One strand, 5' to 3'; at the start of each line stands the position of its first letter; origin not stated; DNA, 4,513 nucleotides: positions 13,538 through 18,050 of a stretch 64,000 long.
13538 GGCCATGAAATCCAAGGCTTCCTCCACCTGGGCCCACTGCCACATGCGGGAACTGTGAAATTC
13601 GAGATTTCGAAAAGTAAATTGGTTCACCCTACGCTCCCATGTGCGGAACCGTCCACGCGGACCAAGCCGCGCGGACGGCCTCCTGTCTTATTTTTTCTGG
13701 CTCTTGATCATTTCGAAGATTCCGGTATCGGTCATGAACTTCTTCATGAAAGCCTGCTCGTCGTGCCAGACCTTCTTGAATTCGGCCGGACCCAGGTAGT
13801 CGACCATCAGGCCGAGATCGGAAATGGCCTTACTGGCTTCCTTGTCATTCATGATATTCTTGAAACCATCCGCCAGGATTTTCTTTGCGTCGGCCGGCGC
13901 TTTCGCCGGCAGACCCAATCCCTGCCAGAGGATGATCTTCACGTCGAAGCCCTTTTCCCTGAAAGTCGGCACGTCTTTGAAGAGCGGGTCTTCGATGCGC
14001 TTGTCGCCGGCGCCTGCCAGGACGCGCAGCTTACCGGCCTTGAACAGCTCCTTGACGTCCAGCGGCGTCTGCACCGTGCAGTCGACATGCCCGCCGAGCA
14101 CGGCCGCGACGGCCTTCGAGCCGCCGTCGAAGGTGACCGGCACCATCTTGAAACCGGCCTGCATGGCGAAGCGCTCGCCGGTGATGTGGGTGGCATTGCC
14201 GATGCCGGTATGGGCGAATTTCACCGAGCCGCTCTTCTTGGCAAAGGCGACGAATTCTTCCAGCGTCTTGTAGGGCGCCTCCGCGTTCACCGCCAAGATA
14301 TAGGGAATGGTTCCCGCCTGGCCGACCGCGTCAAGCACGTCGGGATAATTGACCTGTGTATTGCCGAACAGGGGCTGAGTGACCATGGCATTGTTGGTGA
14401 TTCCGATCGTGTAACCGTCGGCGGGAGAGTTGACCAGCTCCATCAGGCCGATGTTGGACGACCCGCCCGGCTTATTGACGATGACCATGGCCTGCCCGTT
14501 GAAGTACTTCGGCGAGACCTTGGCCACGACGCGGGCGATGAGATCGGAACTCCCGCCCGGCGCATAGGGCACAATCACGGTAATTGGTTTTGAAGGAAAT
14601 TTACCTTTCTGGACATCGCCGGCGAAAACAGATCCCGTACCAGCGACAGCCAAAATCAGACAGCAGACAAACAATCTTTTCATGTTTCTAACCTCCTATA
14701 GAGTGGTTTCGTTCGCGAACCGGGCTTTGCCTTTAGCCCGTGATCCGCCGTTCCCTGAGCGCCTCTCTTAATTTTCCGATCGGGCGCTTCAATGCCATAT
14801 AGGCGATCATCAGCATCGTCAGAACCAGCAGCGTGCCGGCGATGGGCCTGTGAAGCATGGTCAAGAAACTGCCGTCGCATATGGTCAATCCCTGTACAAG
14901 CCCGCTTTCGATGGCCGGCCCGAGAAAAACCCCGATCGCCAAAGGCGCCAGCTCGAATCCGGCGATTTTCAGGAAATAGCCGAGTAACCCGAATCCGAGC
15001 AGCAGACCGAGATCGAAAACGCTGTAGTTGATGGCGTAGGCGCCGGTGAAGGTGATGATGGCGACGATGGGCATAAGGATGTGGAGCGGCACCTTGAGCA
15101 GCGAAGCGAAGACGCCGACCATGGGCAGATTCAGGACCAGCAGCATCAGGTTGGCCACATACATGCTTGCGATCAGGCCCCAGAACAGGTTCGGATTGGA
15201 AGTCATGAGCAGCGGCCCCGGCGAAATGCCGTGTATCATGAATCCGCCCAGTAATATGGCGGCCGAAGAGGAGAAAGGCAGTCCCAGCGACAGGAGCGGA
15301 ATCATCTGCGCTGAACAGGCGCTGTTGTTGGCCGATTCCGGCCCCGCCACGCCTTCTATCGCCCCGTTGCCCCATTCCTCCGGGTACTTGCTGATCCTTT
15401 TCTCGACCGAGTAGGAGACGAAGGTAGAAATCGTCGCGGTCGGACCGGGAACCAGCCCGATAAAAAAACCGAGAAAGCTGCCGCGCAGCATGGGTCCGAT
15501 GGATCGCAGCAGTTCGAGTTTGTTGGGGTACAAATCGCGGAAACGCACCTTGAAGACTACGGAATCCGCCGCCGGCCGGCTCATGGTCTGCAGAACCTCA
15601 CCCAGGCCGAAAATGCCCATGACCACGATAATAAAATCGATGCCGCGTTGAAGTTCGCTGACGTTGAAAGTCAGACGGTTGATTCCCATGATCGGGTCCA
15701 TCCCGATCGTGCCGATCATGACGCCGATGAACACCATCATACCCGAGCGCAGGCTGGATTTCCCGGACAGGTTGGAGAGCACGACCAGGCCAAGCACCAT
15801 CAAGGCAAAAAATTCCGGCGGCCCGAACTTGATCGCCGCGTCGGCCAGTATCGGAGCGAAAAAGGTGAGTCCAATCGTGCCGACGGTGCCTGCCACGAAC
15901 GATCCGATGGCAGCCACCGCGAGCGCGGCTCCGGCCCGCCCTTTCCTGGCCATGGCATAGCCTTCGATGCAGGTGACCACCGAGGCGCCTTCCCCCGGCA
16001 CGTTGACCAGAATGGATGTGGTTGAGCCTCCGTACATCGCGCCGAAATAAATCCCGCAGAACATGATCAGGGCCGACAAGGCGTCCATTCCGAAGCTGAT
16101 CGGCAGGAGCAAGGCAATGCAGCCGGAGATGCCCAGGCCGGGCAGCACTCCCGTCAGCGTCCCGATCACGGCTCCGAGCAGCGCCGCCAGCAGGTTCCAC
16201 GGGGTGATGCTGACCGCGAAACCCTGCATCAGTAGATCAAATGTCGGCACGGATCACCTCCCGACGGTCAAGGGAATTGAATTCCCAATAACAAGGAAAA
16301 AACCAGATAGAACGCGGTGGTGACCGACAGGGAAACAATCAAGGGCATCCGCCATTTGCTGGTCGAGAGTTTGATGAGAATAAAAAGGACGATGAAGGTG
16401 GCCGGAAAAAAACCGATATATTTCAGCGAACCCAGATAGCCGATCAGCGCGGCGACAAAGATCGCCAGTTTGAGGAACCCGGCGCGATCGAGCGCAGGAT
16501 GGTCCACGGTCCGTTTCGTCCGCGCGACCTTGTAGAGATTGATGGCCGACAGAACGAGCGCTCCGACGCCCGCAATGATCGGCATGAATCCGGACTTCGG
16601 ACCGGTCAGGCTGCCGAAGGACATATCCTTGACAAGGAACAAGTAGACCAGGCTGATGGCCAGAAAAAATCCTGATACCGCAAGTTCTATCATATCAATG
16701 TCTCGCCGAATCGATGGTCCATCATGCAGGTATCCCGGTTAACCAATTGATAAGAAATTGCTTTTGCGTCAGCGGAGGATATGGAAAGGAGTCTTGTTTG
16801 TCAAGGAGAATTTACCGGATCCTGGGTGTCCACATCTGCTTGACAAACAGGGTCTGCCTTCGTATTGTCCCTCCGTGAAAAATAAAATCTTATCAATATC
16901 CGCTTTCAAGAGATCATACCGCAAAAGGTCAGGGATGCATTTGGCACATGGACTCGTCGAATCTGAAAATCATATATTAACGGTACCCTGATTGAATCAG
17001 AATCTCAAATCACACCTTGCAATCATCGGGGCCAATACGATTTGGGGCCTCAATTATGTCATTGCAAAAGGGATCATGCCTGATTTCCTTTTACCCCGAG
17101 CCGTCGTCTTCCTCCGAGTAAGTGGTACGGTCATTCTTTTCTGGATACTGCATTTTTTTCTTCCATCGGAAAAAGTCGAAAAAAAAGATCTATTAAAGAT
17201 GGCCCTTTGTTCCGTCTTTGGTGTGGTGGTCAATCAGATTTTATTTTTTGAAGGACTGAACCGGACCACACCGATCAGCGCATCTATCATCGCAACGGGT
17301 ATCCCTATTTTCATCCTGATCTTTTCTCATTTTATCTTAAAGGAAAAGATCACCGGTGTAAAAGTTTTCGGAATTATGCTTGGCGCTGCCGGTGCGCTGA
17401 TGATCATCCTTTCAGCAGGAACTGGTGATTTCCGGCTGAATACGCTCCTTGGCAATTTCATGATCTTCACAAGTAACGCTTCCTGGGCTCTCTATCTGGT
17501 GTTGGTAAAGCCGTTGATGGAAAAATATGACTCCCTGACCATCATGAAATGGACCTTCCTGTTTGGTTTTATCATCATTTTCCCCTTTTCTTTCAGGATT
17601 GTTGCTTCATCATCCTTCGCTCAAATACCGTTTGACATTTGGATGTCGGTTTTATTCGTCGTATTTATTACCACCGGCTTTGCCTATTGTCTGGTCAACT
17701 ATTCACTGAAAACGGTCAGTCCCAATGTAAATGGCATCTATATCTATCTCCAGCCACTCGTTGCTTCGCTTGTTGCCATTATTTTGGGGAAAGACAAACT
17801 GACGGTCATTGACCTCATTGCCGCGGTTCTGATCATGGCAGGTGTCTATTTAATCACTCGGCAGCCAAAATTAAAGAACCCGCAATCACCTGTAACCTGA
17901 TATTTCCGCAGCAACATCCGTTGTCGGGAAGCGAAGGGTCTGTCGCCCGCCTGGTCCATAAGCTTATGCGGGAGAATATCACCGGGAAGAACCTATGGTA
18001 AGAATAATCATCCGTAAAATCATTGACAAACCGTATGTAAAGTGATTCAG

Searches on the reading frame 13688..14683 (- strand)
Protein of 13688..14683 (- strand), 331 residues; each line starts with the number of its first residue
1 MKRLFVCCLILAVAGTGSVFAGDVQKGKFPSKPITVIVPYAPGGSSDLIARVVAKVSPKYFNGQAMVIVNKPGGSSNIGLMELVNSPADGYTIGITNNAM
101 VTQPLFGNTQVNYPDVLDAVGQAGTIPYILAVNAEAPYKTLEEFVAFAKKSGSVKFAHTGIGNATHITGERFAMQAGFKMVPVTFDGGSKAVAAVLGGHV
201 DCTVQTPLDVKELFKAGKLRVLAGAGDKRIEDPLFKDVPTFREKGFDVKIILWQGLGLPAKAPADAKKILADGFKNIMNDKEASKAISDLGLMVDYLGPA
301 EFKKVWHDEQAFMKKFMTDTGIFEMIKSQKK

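Call 66: search_protein_families(library=pfam, proteins=[window:13688-14683:-], max_evalue=0.0001)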
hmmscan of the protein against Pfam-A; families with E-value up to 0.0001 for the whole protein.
window:13688-14683:- (331 aa): 1 family
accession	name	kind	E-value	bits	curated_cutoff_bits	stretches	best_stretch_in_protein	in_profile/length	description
PF03401.19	TctC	-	1.8e-37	129.8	27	1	49-316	1-268/274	Tripartite tricarboxylate transporter family receptor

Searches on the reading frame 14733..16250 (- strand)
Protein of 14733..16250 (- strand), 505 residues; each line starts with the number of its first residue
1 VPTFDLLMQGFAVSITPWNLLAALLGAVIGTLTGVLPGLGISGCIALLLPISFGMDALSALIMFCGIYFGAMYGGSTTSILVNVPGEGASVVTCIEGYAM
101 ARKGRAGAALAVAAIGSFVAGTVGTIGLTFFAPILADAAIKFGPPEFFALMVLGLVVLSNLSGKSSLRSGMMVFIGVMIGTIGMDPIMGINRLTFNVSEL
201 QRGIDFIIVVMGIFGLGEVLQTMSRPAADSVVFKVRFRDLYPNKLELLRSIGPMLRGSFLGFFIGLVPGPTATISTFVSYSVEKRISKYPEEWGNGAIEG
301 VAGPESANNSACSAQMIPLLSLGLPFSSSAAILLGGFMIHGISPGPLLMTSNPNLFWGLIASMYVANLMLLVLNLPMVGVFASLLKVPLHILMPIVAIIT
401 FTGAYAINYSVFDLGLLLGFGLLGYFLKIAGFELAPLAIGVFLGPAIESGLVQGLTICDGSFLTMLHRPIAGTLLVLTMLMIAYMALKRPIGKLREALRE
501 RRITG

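Call 66: search_protein_families(library=pfam, proteins=[window:14733-16250:-], max_evalue=0.0001)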
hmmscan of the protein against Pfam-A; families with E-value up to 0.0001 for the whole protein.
window:14733-16250:- (505 aa): 1 family
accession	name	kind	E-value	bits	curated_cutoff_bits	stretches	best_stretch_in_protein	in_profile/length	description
PF01970.21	TctA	-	1.2e-149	499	28.9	1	20-437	1-421/423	Tripartite tricarboxylate transporter TctA family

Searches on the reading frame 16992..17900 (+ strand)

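Call 66: search_protein_families(library=pfam, proteins=[window:16992-17900:+], max_evalue=0.0001)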
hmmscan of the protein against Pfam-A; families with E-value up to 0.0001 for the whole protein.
window:16992-17900:+ (302 aa): 1 family
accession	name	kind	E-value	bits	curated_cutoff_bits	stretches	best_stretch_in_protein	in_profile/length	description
PF00892.27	EamA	-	1.1e-44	152.5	28.2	2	153-289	2-134/135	EamA-like transporter family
